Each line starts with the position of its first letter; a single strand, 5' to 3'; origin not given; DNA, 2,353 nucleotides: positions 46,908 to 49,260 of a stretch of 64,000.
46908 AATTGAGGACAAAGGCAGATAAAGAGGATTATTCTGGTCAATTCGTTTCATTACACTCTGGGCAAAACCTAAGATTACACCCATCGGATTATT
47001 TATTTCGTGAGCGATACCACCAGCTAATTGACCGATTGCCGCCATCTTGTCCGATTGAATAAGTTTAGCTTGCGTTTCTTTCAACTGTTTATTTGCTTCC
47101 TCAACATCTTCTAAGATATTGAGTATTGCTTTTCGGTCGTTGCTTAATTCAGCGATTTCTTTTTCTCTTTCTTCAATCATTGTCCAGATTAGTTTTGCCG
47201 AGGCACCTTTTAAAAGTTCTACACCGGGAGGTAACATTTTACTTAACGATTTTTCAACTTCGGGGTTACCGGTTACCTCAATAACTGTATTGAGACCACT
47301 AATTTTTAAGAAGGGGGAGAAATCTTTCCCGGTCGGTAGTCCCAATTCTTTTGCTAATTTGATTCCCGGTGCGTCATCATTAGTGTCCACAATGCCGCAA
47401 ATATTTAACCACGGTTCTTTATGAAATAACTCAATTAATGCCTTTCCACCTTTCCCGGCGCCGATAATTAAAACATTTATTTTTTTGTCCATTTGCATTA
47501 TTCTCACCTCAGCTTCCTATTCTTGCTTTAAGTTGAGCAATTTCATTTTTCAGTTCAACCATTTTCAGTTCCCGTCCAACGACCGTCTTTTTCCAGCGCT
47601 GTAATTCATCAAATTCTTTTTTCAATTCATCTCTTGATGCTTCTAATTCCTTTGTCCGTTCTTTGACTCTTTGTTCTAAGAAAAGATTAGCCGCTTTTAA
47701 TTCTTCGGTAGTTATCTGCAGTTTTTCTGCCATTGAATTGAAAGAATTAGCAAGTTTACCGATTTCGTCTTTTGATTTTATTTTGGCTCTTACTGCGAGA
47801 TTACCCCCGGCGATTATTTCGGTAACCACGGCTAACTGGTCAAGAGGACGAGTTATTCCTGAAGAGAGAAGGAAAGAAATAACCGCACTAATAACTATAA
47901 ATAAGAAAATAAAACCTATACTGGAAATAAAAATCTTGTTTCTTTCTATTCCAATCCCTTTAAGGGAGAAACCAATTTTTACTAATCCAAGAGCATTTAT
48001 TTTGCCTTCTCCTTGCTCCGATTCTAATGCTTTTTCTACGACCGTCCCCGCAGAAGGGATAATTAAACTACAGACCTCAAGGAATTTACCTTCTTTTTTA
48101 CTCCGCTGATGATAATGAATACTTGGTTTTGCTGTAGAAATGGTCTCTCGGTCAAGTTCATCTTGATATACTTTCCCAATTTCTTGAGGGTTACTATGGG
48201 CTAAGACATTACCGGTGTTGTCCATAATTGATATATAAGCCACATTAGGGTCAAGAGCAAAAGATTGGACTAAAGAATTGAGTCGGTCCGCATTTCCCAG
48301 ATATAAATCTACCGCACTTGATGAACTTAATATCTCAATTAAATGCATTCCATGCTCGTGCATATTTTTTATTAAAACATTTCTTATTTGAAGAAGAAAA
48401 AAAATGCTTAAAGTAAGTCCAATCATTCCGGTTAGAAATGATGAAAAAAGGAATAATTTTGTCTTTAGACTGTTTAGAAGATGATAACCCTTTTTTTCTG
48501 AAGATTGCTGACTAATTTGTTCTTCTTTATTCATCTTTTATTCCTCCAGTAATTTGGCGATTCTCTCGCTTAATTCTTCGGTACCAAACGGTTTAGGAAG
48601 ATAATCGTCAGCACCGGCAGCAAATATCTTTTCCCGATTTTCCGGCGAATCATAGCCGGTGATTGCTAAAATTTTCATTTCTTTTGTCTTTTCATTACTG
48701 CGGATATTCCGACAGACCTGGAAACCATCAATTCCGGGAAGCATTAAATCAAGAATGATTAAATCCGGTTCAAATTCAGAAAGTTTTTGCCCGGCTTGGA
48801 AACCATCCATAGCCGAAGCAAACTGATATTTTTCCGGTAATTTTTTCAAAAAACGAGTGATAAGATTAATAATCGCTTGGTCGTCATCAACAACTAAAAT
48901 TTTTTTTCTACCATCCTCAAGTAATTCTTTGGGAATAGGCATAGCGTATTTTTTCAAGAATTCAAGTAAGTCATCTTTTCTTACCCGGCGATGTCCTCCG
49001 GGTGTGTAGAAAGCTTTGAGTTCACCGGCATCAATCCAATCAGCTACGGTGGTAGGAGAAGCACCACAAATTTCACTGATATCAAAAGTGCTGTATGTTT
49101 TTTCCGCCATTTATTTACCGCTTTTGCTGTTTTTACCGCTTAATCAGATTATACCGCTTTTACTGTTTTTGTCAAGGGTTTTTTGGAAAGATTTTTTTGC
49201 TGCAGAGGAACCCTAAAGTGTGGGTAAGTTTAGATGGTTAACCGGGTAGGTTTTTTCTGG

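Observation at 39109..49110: Nine consecutive signalling genes ending in PilB, with a split sensor kinase and a Rex-like redox-sensing HK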

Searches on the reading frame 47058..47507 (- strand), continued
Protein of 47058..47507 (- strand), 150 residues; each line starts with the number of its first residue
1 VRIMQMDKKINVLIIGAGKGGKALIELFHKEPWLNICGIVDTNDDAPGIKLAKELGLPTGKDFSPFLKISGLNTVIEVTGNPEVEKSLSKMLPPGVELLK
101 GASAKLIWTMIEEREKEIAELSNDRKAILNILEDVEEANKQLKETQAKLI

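Call 65: search_solved_structures(query=A2, max_evalue=1, show_alignments=3)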
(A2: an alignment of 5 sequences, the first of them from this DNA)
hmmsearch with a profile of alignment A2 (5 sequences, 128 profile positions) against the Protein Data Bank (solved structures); distinct sequences matched with E-value up to 1: 34.
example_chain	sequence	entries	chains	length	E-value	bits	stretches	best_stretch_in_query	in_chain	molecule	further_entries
1nvm_B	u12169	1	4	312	1.2e-06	31.5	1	1-94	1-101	acetaldehyde dehydrogenase (acylating)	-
8ih7_B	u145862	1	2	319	1.5e-06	31.1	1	3-95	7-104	Acetaldehyde dehydrogenase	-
7z3s_A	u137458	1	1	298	3.2e-06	30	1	3-81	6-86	Acetaldehyde dehydrogenase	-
5zz5_A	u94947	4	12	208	5.4e-05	26.1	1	3-75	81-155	Redox-sensing transcriptional repressor Rex | Redox-sensing transcriptional repressor Rex 1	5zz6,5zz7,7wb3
4lrs_B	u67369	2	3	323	0.00018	24.4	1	6-76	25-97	Acetaldehyde dehydrogenase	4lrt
4jn6_B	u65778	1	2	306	0.00025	23.9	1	1-82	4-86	Acetaldehyde dehydrogenase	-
3wg9_A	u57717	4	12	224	0.00065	22.6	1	4-69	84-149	Redox-sensing transcriptional repressor rex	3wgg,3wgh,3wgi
6z3b_A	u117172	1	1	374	0.0014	21.5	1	7-94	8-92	Gfo/Idh/MocA family oxidoreductase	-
6z3c_AAA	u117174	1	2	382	0.0015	21.4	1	7-94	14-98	Gfo/Idh/MocA family oxidoreductase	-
6z3b_B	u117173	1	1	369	0.0015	21.4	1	7-94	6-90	Gfo/Idh/MocA family oxidoreductase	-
3e18_A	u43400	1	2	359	0.0032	20.3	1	3-85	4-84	oxidoreductase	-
6nor_A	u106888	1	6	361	0.0045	19.9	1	1-77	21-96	Putative NAD dependent dehydrogenase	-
7xdu_A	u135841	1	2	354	0.008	19.1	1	3-76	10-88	4-hydroxy-tetrahydrodipicolinate reductase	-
3nkl_A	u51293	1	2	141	0.011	18.6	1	3-94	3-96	UDP-D-quinovosamine 4-dehydrogenase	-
8i78_A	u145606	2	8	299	0.017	18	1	1-59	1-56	Meso-diaminopimelate D-dehydrogenase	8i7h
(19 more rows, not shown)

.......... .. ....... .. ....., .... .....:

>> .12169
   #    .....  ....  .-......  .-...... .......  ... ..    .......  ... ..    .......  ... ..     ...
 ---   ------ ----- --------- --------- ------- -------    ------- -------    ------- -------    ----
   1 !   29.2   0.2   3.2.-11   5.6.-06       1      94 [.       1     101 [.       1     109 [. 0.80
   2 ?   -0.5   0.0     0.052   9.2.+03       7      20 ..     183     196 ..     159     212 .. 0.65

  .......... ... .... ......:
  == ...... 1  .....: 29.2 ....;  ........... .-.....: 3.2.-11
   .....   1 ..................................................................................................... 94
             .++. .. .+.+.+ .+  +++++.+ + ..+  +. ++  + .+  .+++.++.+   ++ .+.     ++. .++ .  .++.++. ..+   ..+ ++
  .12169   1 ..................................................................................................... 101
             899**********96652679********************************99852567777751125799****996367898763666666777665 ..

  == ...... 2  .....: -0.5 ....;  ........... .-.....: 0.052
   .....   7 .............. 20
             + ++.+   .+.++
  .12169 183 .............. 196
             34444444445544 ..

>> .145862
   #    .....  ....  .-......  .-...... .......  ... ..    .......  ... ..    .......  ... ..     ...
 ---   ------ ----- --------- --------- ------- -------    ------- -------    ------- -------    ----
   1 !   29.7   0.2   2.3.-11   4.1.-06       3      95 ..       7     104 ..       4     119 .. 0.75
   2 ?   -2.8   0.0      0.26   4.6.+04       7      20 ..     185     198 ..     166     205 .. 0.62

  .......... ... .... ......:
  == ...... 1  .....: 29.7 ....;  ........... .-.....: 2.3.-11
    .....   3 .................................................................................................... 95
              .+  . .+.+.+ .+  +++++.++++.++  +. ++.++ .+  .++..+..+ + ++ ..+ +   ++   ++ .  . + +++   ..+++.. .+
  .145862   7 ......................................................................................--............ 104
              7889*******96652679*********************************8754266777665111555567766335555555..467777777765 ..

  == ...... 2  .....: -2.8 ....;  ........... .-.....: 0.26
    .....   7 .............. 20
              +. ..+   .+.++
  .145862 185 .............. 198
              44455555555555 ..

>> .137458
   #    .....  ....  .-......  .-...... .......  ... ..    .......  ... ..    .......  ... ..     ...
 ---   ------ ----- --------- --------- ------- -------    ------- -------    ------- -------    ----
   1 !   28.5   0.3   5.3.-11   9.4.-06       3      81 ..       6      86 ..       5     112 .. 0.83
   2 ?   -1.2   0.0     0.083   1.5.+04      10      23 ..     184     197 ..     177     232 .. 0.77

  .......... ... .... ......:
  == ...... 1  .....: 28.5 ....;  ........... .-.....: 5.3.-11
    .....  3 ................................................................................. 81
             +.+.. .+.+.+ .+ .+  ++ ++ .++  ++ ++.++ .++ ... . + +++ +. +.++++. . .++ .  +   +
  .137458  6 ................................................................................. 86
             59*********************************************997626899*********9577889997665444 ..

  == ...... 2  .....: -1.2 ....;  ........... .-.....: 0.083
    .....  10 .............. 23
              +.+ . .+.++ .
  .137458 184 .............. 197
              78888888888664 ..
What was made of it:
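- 47163..47498 (-): N-terminal truncated Rossmann (dinucleotide-binding) sensor domain, about 110 aa, feeding directly into the signalling helix. Profile against PDB: DmpF 1.2e-6, Rex 5.4e-5 (call 65).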

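Call 70: search_protein_families(library=pfam, proteins=[P0096, P0099, P0150, P0154], max_evalue=0.001)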
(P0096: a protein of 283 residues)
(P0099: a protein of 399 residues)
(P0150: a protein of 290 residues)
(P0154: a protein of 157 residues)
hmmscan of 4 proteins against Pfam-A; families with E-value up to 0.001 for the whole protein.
P0096 (283 aa): 4 families
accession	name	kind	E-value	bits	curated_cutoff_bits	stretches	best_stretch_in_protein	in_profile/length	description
PF08447.18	PAS_3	-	7.6e-08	33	25.6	1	145-220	3-79/89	PAS fold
PF13426.13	PAS_9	-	5.6e-07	30.2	27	1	139-234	9-103/103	PAS domain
PF13188.13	PAS_8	-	0.00015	22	21.8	1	123-172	2-49/65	PAS domain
PF00989.32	PAS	-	0.00019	21.9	22.6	1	140-232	20-113/113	PAS fold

P0099 (399 aa): 7 families
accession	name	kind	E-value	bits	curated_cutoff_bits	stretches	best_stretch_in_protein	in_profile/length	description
PF13426.13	PAS_9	-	1.5e-23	83.4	27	2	254-353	2-103/103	PAS domain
PF00989.32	PAS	-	1.4e-14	54.5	22.6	2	244-351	2-113/113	PAS fold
PF13188.13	PAS_8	-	3.6e-14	52.5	21.8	2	122-172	1-47/65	PAS domain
PF08448.16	PAS_4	-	4.7e-14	53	23.1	1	249-354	1-108/110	PAS fold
PF01408.29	GFO_IDH_MocA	-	0.00018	22.6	24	1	6-94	1-89/120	Oxidoreductase family, NAD-binding Rossmann fold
PF08447.18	PAS_3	-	0.00019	22.1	25.6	0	266-317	2-55/89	PAS fold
PF01113.26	DapB_N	-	0.00049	20.6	25.6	0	6-95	1-95/124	Dihydrodipicolinate reductase, N-terminus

P0150 (290 aa): 2 families
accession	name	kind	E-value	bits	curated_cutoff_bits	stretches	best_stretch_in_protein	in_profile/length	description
PF13426.13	PAS_9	-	1e-09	39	27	1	140-239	4-103/103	PAS domain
PF08448.16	PAS_4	-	1.2e-08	35.6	23.1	1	133-242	2-110/110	PAS fold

P0154 (157 aa): 0 families

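Call 91: search_protein_families(library=pfam, proteins=[P0090, P0133, P0232, P0143, P0226, P0121, P0158, P0163, P0173, P0110], max_evalue=0.0001)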
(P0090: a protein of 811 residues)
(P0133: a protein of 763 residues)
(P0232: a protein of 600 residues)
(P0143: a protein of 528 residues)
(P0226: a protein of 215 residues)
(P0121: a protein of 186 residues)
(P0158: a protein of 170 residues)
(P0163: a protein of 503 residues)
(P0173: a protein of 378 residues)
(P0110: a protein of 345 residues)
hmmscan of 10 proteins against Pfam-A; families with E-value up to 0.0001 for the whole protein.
P0090 (811 aa): 6 families
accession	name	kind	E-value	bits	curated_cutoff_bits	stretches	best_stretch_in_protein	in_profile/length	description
PF02518.31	HATPase_c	-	9.5e-17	61.9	26.4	1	695-810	2-107/111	Histidine kinase-, DNA gyrase B-, and HSP90-like ATPase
PF00512.31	HisKA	-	5.5e-13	49.2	26.9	1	586-650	2-63/66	His Kinase A (phospho-acceptor) domain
PF08448.16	PAS_4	-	8.2e-13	49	23.1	1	447-556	2-110/110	PAS fold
PF13426.13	PAS_9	-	3.8e-08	34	27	1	456-553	7-103/103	PAS domain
PF00989.32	PAS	-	2e-07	31.5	22.6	1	441-550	2-112/113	PAS fold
PF13188.13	PAS_8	-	9.4e-05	22.6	21.8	0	442-490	3-48/65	PAS domain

P0133 (763 aa): 7 families
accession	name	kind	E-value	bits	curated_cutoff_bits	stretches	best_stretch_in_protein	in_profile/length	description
PF02518.31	HATPase_c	-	1.6e-27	96.6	26.4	1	647-753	2-109/111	Histidine kinase-, DNA gyrase B-, and HSP90-like ATPase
PF08448.16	PAS_4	-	4.2e-23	82.1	23.1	2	409-517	5-108/110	PAS fold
PF13426.13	PAS_9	-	9.8e-23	80.8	27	2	410-516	2-103/103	PAS domain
PF00989.32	PAS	-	3.1e-20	72.7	22.6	1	400-513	2-112/113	PAS fold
PF00512.31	HisKA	-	1.7e-12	47.6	26.9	1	532-601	2-63/66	His Kinase A (phospho-acceptor) domain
PF13188.13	PAS_8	-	4.1e-12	46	21.8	0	256-312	2-55/65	PAS domain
PF01408.29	GFO_IDH_MocA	-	2.1e-05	25.6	24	0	129-198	1-67/120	Oxidoreductase family, NAD-binding Rossmann fold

P0232 (600 aa): 5 families
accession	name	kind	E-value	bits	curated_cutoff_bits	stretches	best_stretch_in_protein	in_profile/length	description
PF00990.26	GGDEF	-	2.9e-48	164.1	23.8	1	436-595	1-161/161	Diguanylate cyclase, GGDEF domain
PF13185.12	GAF_2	-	2e-13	51.2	28.6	1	285-424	2-136/136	GAF domain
PF01590.32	GAF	-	4.8e-09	37.3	22.4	1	290-423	5-133/133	GAF domain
PF01627.28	Hpt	-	7.3e-08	33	24.6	1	24-96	7-75/84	Hpt domain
PF13492.12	GAF_3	-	6.8e-05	23.7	27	0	287-424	2-128/129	GAF domain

P0143 (528 aa): 6 families
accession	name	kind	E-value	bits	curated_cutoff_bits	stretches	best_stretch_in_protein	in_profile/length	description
PF00990.26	GGDEF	-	9.6e-47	159.2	23.8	1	372-525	2-161/161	Diguanylate cyclase, GGDEF domain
PF00196.25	GerE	-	2.6e-16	59.4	23.5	1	15-69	2-56/57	Bacterial regulatory proteins, luxR family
PF13185.12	GAF_2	-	5.7e-16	59.4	28.6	1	222-359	3-136/136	GAF domain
PF01590.32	GAF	-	8.6e-10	39.7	22.4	1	230-358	9-133/133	GAF domain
PF13492.12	GAF_3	-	1.5e-08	35.6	27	1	230-360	9-129/129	GAF domain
PF01113.26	DapB_N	-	4.3e-05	24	25.6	0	91-166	2-83/124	Dihydrodipicolinate reductase, N-terminus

P0226 (215 aa): 0 families

P0121 (186 aa): 1 family
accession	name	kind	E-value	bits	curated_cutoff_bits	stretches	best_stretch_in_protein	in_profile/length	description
PF01408.29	GFO_IDH_MocA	-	6.4e-05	24.1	24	1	83-153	2-72/120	Oxidoreductase family, NAD-binding Rossmann fold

P0158 (170 aa): 3 families
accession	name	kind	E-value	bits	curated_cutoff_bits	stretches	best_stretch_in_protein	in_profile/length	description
PF01408.29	GFO_IDH_MocA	-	4.9e-06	27.7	24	1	66-131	2-67/120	Oxidoreductase family, NAD-binding Rossmann fold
PF01113.26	DapB_N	-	3.8e-05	24.2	25.6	1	66-157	2-98/124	Dihydrodipicolinate reductase, N-terminus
PF03447.22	NAD_binding_3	-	8.5e-05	23.7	24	0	71-152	1-84/116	Homoserine dehydrogenase, NAD binding domain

P0163 (503 aa): 6 families
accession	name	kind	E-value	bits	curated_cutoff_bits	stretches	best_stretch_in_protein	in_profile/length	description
PF00512.31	HisKA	-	3.7e-17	62.6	26.9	1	301-368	2-66/66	His Kinase A (phospho-acceptor) domain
PF13426.13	PAS_9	-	1.1e-16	61.4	27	1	154-254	2-103/103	PAS domain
PF02518.31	HATPase_c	-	4e-16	59.9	26.4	1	415-500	2-83/111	Histidine kinase-, DNA gyrase B-, and HSP90-like ATPase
PF00989.32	PAS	-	1.7e-11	44.6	22.6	1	145-251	3-112/113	PAS fold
PF08448.16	PAS_4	-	6.7e-06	26.7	23.1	1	154-256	6-109/110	PAS fold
PF08447.18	PAS_3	-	3.5e-05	24.4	25.6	1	166-248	2-88/89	PAS fold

P0173 (378 aa): 2 families
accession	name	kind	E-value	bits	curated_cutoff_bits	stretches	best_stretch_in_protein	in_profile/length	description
PF07730.19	HisKA_3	-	4.5e-15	56.4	24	1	165-231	1-67/68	Histidine kinase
PF02518.31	HATPase_c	-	3.3e-12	47.2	26.4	1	274-367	5-110/111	Histidine kinase-, DNA gyrase B-, and HSP90-like ATPase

P0110 (345 aa): 2 families
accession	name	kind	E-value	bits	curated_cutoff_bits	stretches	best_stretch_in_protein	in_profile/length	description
PF23877.1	DUF7231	-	4.9e-06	27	27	0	313-337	6-29/126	Family of unknown function (DUF7231)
PF22749.2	Arb2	-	8.3e-06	25.8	26.8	0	105-184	138-211/260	Arb2 domain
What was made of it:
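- No HAMP+Rossmann fusion ('Rosetta stone') was found among 10 representatives whose domain is not N-terminal (call 91).
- Tried and rejected: Only Hpt-, LuxR-HTH- or tandem-domain variants turned up (call 91).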

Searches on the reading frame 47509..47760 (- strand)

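Call 10: search_protein_families(library=pfam, proteins=[window:47509-47760:-], max_evalue=10)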
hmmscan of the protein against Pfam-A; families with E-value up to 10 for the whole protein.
window:47509-47760:- (83 aa): 30 families (the best 25 are shown)
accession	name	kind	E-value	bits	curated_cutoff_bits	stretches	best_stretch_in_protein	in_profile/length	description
PF11855.13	DUF3375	-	0.0011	18.3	28.6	1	12-79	116-182/474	Protein of unknown function (DUF3375)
PF25764.1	KIF21A_4th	-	0.0052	16.9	33.1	1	27-79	97-149/183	KIF21A-like domain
PF10498.14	IFT57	-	0.0067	15.9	40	1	4-81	242-319/360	Intra-flagellar transport protein 57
PF03938.19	OmpH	-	0.0095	16.6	32.4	1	17-77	13-74/141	Outer membrane protein (OmpH-like)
PF16515.11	HIP1_clath_bdg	-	0.012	16.4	28.8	1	15-79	30-94/99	Clathrin-binding domain of Huntingtin-interacting protein 1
PF13870.11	CCDC113_CCDC96_CC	-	0.013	15.7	31.6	1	6-81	31-107/177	CCDC113/CCDC96, coiled-coil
PF07303.18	Occludin_ELL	-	0.022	16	31.2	1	6-82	23-97/101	Occludin homology domain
PF04799.18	Fzo_mitofusin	-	0.028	14.3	27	1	6-77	85-155/161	fzo-like conserved region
PF00672.30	HAMP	-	0.031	15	25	1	1-15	38-52/53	HAMP domain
PF11559.13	ADIP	-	0.037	14.5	34.3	1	8-81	72-149/151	Afadin- and alpha -actinin-Binding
PF08598.16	Sds3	-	0.038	14.4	25.4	1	19-54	55-90/217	Sds3-like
PF08826.15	DMPK_coil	-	0.044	14.3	22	1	19-54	21-59/61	DMPK coiled coil domain like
PF07889.17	DUF1664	-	0.047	14.2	34.6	1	3-82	39-118/124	Protein of unknown function (DUF1664)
PF05278.17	PEARLI-4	-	0.055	13.5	29.9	1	25-81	148-202/234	Arabidopsis phospholipase-like protein (PEARLI 4)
PF07200.18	Mod_r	-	0.061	13.8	30.1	1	9-70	24-87/146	Modifier of rudimentary (Mod(r)) protein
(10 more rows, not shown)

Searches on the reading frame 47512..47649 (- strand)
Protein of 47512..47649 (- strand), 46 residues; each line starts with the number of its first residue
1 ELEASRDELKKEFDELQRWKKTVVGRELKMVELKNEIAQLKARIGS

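Call 72: find_homologous_proteins(query=window:47512-47649:-, max_evalue=0.001)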
Query seq(46 aa) (46 aa): 1 proteins with E <= 0.001 among 1 candidates.
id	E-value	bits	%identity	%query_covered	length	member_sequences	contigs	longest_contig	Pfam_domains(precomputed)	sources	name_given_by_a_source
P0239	2.7e-15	72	100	83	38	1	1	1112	-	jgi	-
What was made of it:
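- Tried and rejected: A database-wide search with the 46-aa tail returned one fragment, because the word index needs longer queries (call 72).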

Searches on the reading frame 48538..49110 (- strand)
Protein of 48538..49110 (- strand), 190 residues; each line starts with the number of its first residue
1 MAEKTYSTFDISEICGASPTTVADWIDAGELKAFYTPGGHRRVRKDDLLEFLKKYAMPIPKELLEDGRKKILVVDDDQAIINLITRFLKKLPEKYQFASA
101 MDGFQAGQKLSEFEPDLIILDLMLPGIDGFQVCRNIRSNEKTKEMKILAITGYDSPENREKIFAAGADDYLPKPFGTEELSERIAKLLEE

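Call 3: search_protein_families(library=pfam, proteins=[window:48538-49110:-], max_evalue=0.01)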
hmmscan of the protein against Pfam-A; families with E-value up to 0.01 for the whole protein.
window:48538-49110:- (190 aa): 2 families
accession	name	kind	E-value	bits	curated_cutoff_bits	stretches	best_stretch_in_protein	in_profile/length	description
PF00072.30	Response_reg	-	1.2e-28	99.9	30.2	1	71-184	1-110/111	Response regulator receiver domain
PF12728.13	HTH_17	-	2.5e-11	44.1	27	1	6-54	2-49/51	Helix-turn-helix domain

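Call 35: search_protein_families(library=ncbifam, proteins=[window:48538-49110:-], max_evalue=0.00001)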
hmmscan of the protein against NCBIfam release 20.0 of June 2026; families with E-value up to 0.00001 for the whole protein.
window:48538-49110:- (190 aa): 90 families (the best 25 are shown)
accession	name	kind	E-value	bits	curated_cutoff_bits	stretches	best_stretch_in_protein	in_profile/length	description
TIGR02154.1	PhoB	equivalog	1.3e-26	93.3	296.2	1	69-188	3-120/226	phosphate regulon transcriptional regulator PhoB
NF007135.0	PRK09581.1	equivalog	1.3e-25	90.1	474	1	70-187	4-119/457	PleD family two-component system response regulator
NF040534.1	resp_reg_YycF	equivalog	2.2e-24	86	340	1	69-185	1-112/231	response regulator YycF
NF007005.1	PRK09468.1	equivalog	2.6e-24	86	331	1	68-188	3-119/237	osmolarity response regulator transcription factor OmpR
NF040689.1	MtrAB_MtrA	equivalog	3.2e-24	85.5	300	1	71-186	1-111/219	MtrAB system response regulator MtrA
NF045944.1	ResRegRpaBCyano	equivalog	8.5e-24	84.2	330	1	72-188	1-112/229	response regulator transcription factor RpaB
NF053854.1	RespRegPhoBBctds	equivalog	2.8e-20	72.6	270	1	71-188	1-115/225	two-component system response regulator PhoB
NF033117.2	vanR_ACDEGLN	exception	3.3e-20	72.6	350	1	71-185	1-110/226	VanR-ABDEGLN family response regulator transcription factor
NF008318.0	PRK11107.1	equivalog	1.5e-19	69.6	890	1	64-186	663-783/920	two-component sensor histidine kinase BarA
NF041734.1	resp_reg_RppA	equivalog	3.5e-19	69.1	250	1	70-187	2-117/229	two-component system response regulator RppA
NF038297.2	hybrid_HK_HrmK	equivalog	2.2e-18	66.2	725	1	66-186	488-606/607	hybrid histidine kinase/response regulator HrmK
NF000402.1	vanR-B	exception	3.4e-18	65.9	480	1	70-188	4-117/219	vancomycin resistance response regulator transcription factor VanR-B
NF045991.1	RespRegCtrARhodob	equivalog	3.9e-18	66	350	1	70-186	2-114/224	response regulator transcription factor CtrA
NF011896.0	PRK15369.1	equivalog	5.3e-18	65.4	242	1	69-173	4-106/211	two component system response regulator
NF041733.1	resp_reg_CseB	equivalog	8.2e-18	64.6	350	1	70-188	2-115/228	two-component system response regulator CseB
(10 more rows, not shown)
